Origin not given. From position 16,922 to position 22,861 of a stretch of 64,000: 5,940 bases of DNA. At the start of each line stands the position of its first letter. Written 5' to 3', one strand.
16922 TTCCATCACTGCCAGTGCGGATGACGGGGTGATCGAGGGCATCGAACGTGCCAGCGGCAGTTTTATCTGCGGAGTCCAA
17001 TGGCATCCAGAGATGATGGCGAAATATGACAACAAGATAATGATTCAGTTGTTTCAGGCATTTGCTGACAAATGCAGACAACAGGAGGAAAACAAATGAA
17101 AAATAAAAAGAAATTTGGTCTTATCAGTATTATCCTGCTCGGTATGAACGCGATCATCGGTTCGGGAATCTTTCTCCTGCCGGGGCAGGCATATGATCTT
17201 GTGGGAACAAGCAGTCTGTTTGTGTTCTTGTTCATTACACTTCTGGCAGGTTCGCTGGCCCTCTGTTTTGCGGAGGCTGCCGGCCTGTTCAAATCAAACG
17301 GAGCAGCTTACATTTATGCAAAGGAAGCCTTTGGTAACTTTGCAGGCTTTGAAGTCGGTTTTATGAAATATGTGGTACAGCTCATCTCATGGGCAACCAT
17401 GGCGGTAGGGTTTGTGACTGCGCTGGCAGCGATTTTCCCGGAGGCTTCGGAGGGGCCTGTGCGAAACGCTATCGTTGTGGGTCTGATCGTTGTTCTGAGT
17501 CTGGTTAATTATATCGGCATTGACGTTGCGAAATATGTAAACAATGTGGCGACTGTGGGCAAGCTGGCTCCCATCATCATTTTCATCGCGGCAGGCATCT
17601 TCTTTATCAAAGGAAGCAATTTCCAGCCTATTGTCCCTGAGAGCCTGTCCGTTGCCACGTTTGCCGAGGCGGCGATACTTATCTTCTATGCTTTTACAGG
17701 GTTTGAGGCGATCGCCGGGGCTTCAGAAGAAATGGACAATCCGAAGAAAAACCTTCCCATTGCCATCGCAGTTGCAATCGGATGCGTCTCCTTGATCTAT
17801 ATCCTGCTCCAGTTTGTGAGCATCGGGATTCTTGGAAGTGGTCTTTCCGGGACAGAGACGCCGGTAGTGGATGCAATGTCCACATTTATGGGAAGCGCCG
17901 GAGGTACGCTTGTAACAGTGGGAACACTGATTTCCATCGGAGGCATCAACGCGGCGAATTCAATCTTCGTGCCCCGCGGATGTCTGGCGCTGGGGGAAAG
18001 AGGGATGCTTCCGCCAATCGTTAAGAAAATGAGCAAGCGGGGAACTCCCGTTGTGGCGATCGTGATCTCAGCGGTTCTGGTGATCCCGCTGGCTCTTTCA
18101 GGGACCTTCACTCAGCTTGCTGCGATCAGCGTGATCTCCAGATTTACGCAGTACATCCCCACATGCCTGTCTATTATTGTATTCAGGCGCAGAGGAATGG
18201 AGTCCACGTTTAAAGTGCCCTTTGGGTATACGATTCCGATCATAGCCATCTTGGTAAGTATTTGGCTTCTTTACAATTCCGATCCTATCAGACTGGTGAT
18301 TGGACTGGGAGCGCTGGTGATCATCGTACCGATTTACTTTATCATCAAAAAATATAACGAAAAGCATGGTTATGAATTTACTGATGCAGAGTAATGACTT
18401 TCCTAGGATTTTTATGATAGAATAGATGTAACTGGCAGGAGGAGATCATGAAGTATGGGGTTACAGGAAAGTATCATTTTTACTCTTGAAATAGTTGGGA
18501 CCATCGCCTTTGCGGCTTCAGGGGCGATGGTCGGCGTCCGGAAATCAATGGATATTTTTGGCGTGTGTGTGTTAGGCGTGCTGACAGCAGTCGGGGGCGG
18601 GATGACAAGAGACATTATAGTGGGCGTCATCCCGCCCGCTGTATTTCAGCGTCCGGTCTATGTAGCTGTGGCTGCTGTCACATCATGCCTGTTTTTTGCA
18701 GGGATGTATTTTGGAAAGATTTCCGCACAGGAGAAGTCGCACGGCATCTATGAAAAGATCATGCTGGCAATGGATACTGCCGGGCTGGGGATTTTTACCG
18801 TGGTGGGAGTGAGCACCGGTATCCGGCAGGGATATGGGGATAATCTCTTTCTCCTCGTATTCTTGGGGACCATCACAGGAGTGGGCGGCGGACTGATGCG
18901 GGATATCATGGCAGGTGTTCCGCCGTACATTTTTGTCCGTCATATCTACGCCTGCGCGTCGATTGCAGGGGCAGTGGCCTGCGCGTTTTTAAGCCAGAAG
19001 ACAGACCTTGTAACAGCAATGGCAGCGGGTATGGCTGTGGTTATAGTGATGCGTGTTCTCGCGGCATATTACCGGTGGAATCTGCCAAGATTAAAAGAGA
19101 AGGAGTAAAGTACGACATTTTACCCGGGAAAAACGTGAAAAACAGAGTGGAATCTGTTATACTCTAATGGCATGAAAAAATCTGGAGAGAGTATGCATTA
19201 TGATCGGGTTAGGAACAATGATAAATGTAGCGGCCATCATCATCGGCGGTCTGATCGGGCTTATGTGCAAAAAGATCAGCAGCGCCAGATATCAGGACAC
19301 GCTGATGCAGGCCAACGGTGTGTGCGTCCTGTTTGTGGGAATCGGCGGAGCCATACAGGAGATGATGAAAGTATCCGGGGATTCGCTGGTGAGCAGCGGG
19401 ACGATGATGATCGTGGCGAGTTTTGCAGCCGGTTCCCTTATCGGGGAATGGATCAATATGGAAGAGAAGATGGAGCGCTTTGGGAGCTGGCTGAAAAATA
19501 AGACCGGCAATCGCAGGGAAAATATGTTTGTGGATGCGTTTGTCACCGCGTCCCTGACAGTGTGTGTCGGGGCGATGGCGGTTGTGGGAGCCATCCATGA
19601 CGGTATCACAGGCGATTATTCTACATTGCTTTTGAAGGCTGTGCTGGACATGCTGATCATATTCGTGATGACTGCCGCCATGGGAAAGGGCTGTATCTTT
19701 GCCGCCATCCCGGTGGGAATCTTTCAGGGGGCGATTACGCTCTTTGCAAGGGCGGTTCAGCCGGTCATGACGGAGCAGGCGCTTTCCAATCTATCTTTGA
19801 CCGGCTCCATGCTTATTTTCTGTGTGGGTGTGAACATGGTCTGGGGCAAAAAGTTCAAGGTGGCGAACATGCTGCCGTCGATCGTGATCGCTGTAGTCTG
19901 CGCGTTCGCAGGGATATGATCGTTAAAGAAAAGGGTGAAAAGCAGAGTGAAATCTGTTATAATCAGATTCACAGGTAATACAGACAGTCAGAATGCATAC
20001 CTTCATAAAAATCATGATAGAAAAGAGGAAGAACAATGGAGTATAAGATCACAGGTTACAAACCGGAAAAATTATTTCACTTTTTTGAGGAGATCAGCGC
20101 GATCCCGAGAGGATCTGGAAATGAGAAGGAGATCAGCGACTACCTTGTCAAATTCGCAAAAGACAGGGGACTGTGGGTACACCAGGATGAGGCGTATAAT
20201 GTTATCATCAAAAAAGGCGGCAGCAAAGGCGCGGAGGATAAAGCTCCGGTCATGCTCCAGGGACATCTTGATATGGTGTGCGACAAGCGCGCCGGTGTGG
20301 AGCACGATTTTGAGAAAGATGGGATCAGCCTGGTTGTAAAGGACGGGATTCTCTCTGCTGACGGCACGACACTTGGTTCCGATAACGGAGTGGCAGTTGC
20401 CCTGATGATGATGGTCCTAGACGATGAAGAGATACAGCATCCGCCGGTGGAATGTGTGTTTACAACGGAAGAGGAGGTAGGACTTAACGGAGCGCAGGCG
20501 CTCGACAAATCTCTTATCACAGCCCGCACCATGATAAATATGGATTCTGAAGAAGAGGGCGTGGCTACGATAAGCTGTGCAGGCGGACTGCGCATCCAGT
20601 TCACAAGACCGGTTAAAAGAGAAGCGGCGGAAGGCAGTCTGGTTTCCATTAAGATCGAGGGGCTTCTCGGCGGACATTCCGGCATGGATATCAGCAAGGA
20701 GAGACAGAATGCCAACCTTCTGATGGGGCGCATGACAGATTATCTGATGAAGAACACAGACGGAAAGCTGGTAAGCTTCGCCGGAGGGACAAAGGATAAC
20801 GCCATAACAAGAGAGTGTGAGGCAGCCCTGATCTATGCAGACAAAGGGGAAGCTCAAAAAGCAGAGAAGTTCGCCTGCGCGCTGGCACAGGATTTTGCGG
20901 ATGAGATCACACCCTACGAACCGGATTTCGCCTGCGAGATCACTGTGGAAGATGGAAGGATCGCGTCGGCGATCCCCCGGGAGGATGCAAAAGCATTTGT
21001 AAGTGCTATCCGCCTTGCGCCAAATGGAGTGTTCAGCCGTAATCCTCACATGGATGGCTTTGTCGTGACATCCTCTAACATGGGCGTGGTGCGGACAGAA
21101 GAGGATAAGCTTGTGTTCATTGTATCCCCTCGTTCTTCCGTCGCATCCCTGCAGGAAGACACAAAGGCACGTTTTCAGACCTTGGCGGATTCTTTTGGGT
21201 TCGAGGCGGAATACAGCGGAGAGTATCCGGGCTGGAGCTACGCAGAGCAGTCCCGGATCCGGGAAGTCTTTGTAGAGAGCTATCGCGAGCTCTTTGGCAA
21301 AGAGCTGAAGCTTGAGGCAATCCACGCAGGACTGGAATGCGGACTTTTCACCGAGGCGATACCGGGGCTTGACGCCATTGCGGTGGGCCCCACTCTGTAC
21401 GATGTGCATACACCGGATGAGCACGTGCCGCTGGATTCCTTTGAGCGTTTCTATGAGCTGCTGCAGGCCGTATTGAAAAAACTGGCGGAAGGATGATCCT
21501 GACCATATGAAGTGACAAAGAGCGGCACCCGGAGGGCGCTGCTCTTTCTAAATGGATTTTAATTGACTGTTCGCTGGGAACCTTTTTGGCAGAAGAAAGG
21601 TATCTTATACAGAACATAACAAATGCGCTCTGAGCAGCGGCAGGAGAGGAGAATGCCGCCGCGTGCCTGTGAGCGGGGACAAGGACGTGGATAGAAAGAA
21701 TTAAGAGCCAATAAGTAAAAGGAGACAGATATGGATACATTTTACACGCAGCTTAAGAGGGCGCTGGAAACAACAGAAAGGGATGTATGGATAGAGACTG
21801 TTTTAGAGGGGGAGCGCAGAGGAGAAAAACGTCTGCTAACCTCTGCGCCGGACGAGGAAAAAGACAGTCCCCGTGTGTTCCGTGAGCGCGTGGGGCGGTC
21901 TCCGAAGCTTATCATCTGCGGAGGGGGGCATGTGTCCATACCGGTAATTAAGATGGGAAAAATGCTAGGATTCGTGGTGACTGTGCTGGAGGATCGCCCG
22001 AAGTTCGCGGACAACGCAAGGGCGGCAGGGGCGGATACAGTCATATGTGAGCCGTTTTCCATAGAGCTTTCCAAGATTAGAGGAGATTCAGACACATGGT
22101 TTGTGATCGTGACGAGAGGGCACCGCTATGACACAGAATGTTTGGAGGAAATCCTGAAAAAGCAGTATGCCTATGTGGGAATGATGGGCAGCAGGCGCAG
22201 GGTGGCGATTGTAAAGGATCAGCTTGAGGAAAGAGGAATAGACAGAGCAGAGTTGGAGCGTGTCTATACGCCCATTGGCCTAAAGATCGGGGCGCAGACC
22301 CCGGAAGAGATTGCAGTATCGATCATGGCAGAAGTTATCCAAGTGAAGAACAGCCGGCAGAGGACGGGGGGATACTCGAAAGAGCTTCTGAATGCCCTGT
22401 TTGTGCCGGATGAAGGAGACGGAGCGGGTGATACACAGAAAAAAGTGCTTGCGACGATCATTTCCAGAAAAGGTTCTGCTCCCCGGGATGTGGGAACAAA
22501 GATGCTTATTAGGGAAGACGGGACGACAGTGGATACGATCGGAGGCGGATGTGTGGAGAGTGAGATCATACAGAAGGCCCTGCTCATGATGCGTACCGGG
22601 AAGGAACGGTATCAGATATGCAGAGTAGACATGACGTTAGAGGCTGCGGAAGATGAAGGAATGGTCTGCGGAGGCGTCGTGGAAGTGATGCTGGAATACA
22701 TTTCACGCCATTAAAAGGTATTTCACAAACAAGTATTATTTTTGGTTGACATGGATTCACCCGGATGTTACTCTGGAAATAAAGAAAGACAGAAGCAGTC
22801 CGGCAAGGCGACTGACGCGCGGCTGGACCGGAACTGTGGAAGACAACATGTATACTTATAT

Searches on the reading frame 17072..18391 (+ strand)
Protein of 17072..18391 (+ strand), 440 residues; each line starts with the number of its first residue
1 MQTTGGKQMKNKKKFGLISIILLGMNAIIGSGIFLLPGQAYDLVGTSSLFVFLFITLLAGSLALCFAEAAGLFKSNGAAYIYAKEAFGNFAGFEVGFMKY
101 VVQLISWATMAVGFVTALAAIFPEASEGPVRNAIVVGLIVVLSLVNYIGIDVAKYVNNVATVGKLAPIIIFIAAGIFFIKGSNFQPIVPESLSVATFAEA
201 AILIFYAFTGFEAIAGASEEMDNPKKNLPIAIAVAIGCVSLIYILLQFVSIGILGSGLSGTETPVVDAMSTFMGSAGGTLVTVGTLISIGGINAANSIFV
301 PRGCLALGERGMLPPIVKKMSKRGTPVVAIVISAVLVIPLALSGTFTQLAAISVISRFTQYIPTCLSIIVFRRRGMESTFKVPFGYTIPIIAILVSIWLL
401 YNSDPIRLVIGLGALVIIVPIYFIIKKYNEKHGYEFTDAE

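Call 50: search_protein_families(library=pfam, proteins=[window:17072-18391:+], max_evalue=0.00001)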
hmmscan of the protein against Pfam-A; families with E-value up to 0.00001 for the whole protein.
window:17072-18391:+ (440 aa): 2 families
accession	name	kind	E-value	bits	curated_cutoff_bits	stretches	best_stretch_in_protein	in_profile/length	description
PF13520.12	AA_permease_2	-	1.9e-43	149.5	27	1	15-402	1-403/427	Amino acid permease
PF00324.27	AA_permease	-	1e-29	104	24.6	1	20-400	2-417/470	Amino acid permease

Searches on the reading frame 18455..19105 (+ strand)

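Call 6: search_protein_families(library=ncbifam, proteins=[window:18455-19105:+], max_evalue=0.00001)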
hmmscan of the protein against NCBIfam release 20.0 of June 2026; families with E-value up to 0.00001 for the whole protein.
window:18455-19105:+ (217 aa): 1 family
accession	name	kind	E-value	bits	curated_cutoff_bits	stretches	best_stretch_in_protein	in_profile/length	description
NF007874.0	PRK10578.1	equivalog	4.4e-28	98.3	326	1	7-212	2-199/207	hypothetical protein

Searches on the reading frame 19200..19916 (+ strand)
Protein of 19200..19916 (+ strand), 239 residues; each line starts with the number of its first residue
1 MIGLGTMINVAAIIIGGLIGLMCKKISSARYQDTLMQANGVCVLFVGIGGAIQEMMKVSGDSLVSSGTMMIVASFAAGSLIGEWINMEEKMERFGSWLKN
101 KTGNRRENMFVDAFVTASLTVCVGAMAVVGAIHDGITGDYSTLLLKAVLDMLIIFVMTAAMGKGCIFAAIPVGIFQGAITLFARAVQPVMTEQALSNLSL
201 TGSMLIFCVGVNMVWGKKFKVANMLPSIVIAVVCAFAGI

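Call 6: search_protein_families(library=ncbifam, proteins=[window:19200-19916:+], max_evalue=0.00001)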
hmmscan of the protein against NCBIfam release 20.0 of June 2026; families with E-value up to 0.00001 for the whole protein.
window:19200-19916:+ (239 aa): 0 families

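Call 50: search_protein_families(library=pfam, proteins=[window:19200-19916:+], max_evalue=0.00001)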
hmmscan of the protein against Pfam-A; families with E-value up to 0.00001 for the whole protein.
window:19200-19916:+ (239 aa): 1 family
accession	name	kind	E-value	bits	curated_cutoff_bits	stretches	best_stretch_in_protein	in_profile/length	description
PF04474.17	DUF554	-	3e-71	239.8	25.1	1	4-235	1-219/220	Protein of unknown function (DUF554)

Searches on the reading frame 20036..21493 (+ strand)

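Call 6: search_protein_families(library=ncbifam, proteins=[window:20036-21493:+], max_evalue=0.00001)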
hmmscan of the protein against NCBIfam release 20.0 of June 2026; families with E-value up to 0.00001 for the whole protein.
window:20036-21493:+ (486 aa): 13 families
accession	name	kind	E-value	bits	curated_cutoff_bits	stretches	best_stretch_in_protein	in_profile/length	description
TIGR01893.1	aa-his-dipept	subfamily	8.5e-154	512.8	343.75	1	9-483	2-477/478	beta-Ala-His dipeptidase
NF011600.0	PRK15026.1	equivalog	6.1e-90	302.3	991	1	8-483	7-482/485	cytosol nonspecific dipeptidase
TIGR01883.1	PepT-like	hypoth_equivalog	3.8e-24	85.4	274.25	1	13-261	2-236/361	peptidase T-like protein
TIGR01892.1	AcOrn-deacetyl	equivalog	3e-14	52.9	297.7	1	49-167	42-151/365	acetylornithine deacetylase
NF006399.0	PRK08651.1-2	equivalog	2.4e-12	46.6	381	0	27-175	24-171/405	succinyl-diaminopimelate desuccinylase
NF005710.0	PRK07522.1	subfamily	6.6e-11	42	412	0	372-484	283-389/391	acetylornithine deacetylase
NF006365.0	PRK08588.1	subfamily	4.5e-09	36.1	289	0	17-158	13-151/383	succinyl-diaminopimelate desuccinylase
NF003367.0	PRK04443.1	equivalog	6.3e-09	35.6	363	0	14-82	10-73/349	[LysW]-lysine hydrolase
NF009920.0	PRK13381.1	subfamily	1e-08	34.4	293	1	96-170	123-201/412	peptidase T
NF003976.0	PRK05469.1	subfamily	4e-08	32.5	255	1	101-175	125-203/409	tripeptide aminopeptidase PepT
TIGR01900.1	dapE-gram_pos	equivalog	1.2e-07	31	304.2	0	14-154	6-136/351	succinyl-diaminopimelate desuccinylase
TIGR01902.1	dapE-lys-deAc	subfamily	1.4e-07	31.1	163.1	0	16-83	2-64/340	N-acetyl-ornithine/N-acetyl-lysine deacetylase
NF006596.0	PRK09133.1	subfamily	9.1e-06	24.5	349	0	64-172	97-205/474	hypothetical protein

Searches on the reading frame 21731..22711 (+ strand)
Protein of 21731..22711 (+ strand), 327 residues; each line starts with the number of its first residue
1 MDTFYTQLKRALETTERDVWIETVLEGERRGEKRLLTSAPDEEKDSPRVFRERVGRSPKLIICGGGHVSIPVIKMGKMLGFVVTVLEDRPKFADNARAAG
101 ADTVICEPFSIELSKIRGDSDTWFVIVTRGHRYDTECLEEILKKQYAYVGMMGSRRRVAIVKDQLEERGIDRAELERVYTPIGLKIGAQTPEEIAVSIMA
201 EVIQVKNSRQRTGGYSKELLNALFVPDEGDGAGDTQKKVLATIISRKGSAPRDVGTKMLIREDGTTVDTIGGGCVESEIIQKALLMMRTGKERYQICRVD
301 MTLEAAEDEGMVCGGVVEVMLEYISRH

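Call 4: search_protein_families(library=ncbifam, proteins=[window:21731-22711:+], max_evalue=0.00001)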
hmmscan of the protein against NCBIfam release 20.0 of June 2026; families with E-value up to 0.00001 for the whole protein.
window:21731-22711:+ (327 aa): 2 families
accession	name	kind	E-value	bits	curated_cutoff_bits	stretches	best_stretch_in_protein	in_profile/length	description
NF045664.1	XdhC_rel_AOR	equivalog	8.1e-82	275.3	350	2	38-207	175-345/346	XdhC family aldehyde oxidoreductase maturation factor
TIGR02964.1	xanthine_xdhC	equivalog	4e-40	137.9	161.6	2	52-203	95-246/246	xanthine dehydrogenase accessory protein XdhC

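Call 7: search_protein_families(library=pfam, proteins=[window:21731-22711:+], max_evalue=0.001)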
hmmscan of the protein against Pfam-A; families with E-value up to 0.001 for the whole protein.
window:21731-22711:+ (327 aa): 2 families
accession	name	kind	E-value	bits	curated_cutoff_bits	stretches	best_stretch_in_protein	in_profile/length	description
PF13478.12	XdhC_C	-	5.9e-44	150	29.7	1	60-202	1-125/125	XdhC Rossmann domain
PF02625.21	XdhC_CoxI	-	3.9e-22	78.4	24.3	1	236-293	6-63/68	XdhC and CoxI family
